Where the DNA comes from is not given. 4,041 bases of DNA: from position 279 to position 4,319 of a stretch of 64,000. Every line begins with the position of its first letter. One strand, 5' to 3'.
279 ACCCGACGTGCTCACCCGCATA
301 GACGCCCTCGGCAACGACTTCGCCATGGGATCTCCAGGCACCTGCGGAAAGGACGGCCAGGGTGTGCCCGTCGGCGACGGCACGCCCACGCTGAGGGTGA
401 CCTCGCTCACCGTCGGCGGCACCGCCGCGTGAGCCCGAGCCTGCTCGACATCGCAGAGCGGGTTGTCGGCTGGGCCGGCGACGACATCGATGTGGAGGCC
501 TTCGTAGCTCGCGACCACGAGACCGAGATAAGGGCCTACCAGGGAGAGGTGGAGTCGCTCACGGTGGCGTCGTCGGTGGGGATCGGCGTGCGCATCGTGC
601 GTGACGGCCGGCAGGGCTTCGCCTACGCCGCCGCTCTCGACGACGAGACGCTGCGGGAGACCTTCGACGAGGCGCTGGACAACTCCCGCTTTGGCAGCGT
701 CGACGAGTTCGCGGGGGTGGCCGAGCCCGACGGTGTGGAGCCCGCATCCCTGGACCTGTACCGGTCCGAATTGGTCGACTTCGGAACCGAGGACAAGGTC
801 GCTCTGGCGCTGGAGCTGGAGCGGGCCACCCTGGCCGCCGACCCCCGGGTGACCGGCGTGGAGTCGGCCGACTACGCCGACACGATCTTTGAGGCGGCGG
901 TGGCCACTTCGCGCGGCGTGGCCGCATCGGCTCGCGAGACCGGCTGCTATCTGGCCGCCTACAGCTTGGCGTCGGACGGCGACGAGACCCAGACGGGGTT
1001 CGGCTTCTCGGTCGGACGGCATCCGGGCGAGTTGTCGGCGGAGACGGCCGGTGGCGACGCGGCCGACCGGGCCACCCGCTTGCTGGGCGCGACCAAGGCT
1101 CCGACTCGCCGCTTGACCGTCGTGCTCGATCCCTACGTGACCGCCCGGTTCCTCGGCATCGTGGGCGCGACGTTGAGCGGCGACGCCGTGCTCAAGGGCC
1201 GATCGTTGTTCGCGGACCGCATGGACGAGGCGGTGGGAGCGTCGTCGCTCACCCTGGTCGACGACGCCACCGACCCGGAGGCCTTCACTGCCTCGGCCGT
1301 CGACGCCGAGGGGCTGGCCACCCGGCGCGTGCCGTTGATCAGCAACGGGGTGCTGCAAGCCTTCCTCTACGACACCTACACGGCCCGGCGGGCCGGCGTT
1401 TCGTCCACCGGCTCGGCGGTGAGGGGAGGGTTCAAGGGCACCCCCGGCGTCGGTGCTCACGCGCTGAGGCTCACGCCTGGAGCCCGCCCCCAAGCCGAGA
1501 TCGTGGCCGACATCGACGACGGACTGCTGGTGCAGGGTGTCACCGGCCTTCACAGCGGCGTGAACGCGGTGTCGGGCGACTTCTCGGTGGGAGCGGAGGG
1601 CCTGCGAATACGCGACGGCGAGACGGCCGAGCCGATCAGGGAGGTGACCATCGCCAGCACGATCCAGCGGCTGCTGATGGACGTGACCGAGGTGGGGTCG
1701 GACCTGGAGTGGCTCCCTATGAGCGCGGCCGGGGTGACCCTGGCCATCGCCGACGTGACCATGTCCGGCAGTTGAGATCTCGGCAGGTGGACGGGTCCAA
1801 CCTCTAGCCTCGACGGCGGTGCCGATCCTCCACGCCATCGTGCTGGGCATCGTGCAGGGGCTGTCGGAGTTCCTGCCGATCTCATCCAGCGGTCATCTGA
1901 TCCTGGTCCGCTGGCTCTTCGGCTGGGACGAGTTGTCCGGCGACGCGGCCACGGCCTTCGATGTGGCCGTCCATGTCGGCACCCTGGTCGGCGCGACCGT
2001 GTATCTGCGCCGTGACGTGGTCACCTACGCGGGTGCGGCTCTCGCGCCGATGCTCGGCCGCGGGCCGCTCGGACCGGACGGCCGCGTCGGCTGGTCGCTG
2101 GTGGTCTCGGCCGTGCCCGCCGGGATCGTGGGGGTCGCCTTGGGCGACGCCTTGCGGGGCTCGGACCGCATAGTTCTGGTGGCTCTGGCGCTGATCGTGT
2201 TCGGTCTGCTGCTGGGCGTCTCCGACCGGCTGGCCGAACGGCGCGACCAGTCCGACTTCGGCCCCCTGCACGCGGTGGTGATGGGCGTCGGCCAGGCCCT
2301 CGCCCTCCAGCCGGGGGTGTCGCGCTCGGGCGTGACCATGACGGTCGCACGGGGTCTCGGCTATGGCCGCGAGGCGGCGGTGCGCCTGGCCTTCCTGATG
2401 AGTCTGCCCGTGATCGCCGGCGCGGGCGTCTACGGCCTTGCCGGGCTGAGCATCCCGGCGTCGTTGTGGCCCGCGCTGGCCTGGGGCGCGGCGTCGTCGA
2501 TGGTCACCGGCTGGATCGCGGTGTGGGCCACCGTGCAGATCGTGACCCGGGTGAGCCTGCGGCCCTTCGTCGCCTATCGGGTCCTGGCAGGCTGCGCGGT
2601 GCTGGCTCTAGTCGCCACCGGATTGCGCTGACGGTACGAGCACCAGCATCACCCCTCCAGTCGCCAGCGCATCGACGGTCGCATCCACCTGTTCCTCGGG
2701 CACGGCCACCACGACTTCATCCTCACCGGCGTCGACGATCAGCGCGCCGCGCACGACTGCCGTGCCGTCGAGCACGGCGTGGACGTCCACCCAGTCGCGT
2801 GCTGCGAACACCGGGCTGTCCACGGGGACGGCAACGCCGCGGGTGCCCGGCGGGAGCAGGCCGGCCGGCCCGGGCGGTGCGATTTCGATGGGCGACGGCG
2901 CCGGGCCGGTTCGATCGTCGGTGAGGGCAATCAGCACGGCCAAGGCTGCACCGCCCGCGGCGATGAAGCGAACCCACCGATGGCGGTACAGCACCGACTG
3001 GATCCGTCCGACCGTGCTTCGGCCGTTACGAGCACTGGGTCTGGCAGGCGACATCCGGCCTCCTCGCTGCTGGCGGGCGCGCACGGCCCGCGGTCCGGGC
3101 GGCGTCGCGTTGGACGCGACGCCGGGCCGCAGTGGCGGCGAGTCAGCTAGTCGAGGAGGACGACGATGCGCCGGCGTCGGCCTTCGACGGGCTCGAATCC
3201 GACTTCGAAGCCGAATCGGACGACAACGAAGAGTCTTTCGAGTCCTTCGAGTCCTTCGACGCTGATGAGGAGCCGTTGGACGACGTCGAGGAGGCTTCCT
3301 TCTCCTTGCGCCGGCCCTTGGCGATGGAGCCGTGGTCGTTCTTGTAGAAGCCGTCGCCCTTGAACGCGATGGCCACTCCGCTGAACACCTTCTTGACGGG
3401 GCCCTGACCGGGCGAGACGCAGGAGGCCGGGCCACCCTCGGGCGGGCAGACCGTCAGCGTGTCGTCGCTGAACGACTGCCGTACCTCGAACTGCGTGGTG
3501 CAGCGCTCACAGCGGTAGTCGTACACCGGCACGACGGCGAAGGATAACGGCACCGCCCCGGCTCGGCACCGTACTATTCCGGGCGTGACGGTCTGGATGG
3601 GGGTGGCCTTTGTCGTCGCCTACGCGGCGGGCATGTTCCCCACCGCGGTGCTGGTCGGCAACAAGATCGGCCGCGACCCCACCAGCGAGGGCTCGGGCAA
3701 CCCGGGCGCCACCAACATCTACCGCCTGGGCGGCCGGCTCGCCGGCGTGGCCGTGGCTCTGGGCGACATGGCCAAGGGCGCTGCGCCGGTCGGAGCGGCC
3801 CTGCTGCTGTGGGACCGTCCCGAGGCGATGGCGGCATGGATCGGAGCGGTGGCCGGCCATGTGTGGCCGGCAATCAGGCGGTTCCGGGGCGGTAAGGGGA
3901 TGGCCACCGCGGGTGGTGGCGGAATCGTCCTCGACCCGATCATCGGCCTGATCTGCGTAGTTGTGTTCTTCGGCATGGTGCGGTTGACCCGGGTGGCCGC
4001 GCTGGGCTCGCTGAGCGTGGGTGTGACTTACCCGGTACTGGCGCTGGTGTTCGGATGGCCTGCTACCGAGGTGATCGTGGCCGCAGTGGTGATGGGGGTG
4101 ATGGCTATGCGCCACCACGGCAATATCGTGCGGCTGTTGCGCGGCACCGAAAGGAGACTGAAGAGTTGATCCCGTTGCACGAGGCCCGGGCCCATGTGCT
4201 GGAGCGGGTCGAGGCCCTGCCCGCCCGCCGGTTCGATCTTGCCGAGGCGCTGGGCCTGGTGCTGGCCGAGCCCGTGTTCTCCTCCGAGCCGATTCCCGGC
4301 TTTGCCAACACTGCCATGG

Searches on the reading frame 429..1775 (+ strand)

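Call 38: search_protein_families(library=pfam, proteins=[window:429-1775:+], max_evalue=0.0001)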
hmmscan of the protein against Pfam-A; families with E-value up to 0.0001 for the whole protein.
window:429-1775:+ (448 aa): 3 families
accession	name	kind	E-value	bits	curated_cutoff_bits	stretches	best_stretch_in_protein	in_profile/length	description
PF19289.4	PmbA_TldD_3rd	-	1.6e-65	220.8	22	1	227-447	2-220/220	PmbA/TldA metallopeptidase C-terminal domain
PF19290.4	PmbA_TldD_2nd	-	3.8e-13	50.3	20.9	1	117-219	5-109/109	PmbA/TldA metallopeptidase central domain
PF01523.21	PmbA_TldD_1st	-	4.1e-13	49.7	20.9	1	22-85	1-64/65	PmbA/TldA metallopeptidase domain 1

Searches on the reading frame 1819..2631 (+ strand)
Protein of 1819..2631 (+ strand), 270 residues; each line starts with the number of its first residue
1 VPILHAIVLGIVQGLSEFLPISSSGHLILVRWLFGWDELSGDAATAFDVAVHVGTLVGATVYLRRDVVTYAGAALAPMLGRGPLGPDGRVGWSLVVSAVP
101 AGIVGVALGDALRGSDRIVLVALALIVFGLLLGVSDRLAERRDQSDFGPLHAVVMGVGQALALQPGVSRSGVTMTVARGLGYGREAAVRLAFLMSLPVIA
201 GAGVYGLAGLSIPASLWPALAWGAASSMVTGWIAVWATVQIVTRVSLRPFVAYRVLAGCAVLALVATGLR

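Call 38: search_protein_families(library=pfam, proteins=[window:1819-2631:+], max_evalue=0.0001)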
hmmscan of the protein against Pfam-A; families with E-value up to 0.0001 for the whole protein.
window:1819-2631:+ (270 aa): 1 family
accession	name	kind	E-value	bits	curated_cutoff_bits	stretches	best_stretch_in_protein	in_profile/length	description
PF02673.24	BacA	-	1.7e-64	218.4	33.4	1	6-259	1-256/257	Bacitracin resistance protein BacA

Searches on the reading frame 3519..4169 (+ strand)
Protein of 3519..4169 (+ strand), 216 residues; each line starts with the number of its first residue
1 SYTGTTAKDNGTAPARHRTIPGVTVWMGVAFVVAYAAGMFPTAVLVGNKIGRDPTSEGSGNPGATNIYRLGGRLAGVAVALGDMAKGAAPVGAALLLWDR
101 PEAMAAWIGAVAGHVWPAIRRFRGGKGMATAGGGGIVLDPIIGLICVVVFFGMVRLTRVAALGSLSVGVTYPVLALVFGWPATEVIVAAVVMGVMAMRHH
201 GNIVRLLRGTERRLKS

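Call 38: search_protein_families(library=pfam, proteins=[window:3519-4169:+], max_evalue=0.0001)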
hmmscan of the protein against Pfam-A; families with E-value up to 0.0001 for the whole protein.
window:3519-4169:+ (216 aa): 1 family
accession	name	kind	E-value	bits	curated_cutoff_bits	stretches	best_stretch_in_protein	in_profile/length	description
PF02660.20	G3P_acyltransf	-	2.7e-40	138.6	24.1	1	33-206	1-164/164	Glycerol-3-phosphate acyltransferase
